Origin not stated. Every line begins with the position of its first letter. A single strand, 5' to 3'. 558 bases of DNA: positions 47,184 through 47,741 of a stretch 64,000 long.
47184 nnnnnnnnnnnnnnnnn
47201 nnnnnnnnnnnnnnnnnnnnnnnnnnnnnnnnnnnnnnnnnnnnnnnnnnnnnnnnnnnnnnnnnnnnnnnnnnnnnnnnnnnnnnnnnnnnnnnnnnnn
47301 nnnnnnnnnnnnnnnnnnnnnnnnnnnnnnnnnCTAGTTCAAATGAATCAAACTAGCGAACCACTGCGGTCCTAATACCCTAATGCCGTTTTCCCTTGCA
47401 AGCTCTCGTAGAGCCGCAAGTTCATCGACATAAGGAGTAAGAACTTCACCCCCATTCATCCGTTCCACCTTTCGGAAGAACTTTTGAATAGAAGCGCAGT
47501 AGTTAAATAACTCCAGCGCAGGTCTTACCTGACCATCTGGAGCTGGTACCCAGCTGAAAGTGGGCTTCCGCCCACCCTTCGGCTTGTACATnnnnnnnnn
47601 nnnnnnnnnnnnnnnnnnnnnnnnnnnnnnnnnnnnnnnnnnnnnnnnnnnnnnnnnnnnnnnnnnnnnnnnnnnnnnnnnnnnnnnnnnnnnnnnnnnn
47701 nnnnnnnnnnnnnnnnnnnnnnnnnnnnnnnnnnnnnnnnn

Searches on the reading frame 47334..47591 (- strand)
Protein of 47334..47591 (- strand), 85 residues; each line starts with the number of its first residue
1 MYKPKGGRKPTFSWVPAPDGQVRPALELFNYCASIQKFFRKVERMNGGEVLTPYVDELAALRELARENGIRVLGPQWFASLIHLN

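Call 12: search_protein_families(library=pfam, proteins=[window:47334-47591:-], max_evalue=0.01)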
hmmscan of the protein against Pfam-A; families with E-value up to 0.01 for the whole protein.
window:47334-47591:- (85 aa): 0 families

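Call 32: search_protein_families(library=phrogs, proteins=[window:47334-47591:-], max_evalue=0.01)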
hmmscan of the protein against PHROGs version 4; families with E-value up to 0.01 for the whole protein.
window:47334-47591:- (85 aa): 0 families

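Call 33: search_protein_families(library=ncbifam, proteins=[window:47334-47591:-], max_evalue=0.01)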
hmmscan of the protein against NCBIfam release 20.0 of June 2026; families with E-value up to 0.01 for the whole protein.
window:47334-47591:- (85 aa): 0 families

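Call 48: search_solved_structures(query=window:47334-47588:-, max_evalue=1)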
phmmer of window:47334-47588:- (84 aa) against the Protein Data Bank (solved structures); distinct sequences matched with E-value up to 1: 2.
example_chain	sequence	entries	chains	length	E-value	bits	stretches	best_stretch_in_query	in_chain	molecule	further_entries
1ufa_A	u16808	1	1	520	0.21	15.3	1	1-56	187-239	TT1467 protein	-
3p0b_A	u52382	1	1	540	0.23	15.1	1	1-56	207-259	TT1467 protein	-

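Call 78: search_protein_families(library=padloc, proteins=[window:47334-47591:-], max_evalue=0.01)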
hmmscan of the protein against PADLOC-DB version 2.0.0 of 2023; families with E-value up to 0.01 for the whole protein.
window:47334-47591:- (85 aa): 0 families
